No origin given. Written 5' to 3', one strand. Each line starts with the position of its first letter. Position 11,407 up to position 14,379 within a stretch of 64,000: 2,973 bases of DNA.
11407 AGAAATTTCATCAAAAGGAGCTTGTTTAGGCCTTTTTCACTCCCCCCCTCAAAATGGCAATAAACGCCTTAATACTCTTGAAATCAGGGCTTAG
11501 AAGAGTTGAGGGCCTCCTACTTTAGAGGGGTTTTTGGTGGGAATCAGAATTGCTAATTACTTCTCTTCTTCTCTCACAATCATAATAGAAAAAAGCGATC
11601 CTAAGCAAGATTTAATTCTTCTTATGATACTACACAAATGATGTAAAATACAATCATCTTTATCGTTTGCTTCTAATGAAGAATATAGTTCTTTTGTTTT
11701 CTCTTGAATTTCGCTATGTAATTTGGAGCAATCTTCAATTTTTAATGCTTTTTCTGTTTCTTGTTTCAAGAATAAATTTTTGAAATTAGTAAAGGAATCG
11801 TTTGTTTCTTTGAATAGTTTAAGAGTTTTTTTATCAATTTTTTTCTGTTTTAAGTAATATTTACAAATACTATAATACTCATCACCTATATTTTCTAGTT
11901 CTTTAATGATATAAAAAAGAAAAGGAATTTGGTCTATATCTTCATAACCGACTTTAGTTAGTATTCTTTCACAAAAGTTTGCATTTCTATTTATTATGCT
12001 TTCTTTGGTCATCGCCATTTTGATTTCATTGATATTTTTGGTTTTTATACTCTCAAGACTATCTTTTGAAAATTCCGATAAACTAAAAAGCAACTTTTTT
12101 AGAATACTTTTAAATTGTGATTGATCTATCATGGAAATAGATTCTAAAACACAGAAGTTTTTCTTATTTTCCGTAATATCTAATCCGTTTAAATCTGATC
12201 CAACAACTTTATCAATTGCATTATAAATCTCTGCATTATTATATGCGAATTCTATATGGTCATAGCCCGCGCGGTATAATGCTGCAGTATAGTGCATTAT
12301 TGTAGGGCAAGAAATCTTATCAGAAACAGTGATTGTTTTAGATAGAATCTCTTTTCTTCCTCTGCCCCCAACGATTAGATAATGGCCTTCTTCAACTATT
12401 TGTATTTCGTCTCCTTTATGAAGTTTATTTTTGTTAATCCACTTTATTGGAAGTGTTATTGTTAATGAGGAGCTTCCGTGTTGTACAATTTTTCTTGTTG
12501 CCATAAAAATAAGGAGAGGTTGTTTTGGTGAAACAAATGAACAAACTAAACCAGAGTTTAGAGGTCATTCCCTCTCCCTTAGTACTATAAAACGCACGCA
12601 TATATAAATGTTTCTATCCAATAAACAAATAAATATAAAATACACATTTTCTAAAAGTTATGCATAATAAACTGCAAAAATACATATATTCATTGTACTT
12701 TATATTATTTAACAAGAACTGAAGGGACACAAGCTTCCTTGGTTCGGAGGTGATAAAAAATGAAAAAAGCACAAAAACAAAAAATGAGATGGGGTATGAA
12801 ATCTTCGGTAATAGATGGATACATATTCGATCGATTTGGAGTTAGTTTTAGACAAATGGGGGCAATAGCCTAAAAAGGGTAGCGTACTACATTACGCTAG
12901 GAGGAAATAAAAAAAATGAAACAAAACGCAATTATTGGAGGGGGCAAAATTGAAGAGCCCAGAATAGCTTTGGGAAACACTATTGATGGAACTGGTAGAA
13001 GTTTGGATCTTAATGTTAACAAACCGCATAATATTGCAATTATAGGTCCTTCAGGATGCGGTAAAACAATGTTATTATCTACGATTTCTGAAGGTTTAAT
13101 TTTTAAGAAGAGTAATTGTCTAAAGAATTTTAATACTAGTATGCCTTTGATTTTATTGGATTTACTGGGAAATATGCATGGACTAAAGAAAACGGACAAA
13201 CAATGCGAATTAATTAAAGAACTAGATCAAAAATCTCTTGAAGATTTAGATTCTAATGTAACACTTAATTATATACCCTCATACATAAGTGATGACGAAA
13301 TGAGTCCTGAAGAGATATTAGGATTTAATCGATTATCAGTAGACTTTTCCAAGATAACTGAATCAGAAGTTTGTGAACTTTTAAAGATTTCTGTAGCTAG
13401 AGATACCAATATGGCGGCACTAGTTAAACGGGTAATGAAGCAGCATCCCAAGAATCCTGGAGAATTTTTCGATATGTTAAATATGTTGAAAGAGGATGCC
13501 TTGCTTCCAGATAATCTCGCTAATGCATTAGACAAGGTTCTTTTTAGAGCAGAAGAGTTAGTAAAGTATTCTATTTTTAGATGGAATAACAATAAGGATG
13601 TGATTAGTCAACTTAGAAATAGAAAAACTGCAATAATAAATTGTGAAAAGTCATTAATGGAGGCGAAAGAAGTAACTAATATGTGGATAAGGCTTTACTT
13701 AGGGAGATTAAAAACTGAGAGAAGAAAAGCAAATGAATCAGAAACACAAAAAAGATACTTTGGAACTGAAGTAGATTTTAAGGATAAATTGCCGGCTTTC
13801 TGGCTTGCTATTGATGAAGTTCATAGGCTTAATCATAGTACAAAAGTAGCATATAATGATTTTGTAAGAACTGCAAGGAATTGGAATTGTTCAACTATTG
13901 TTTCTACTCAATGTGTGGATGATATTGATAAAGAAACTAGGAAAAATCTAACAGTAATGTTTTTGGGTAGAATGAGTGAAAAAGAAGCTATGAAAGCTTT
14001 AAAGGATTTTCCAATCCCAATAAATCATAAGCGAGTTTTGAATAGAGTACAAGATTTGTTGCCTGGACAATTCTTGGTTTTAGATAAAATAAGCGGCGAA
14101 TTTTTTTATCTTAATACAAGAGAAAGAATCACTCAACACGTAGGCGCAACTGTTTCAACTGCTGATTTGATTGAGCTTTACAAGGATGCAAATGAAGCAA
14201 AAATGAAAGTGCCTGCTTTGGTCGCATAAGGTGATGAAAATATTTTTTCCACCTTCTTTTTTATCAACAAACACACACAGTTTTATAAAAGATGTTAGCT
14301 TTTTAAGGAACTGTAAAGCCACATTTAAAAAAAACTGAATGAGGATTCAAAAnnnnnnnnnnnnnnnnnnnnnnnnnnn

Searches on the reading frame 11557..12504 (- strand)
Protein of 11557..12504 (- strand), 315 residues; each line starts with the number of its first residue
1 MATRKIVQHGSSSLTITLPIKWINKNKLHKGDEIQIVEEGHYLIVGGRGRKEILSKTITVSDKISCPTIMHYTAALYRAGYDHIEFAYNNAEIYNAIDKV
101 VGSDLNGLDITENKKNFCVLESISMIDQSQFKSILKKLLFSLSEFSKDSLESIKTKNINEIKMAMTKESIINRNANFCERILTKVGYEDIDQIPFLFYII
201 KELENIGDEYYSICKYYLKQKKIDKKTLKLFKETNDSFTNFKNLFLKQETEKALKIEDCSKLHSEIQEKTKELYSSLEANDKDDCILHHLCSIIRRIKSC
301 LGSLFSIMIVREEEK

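Call 10: search_protein_families(library=pfam, proteins=[window:11557-12504:-], max_evalue=0.01)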
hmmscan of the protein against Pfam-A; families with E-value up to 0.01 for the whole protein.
window:11557-12504:- (315 aa): 2 families
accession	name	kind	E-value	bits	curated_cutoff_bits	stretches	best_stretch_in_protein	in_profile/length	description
PF01895.24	PhoU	-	2.1e-05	25.2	23.5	1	144-215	10-87/89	PhoU domain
PF04014.23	MazE_antitoxin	-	5.8e-05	23.4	24.7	1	10-40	4-34/48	Antidote-toxin recognition MazE, bacterial antitoxin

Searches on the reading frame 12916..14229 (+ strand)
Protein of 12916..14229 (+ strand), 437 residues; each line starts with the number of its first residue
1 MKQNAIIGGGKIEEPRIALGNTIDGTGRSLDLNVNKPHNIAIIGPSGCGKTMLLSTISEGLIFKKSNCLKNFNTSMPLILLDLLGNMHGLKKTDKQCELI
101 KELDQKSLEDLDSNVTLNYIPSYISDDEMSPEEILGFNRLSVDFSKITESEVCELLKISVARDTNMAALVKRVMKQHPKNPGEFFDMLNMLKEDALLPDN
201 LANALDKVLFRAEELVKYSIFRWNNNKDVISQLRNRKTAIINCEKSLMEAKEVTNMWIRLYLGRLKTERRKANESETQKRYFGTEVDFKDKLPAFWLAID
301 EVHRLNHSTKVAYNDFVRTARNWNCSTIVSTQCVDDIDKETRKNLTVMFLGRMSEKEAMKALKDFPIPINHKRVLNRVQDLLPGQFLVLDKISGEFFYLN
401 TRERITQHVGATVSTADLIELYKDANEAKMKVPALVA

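Call 10: search_protein_families(library=pfam, proteins=[window:12916-14229:+], max_evalue=0.01)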
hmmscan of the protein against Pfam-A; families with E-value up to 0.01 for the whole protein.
window:12916-14229:+ (437 aa): 8 families
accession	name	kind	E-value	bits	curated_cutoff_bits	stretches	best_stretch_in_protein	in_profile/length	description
PF01935.23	DUF87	-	3.5e-08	34.3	23.2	1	18-246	2-204/220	Helicase HerA, central domain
PF04665.18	Pox_A32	-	4.3e-06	26.8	22.8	0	35-62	11-38/242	Poxvirus A32 protein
PF12846.13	AAA_10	-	4.8e-06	26.3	27.5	1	299-390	246-341/362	AAA-like domain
PF00005.33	ABC_tran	-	1.3e-05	26.3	25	1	29-60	3-34/137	ABC transporter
PF13401.12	AAA_22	-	0.00034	21.4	27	0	39-61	7-29/130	AAA domain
PF13476.12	AAA_23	-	0.0025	18.9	27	1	34-268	17-177/201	AAA domain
PF01078.27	Mg_chelatase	-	0.0042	16.9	20.3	0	28-58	13-43/207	Magnesium chelatase, subunit ChlI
PF05729.18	NACHT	-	0.0079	16.5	26.7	0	40-69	3-32/167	NACHT domain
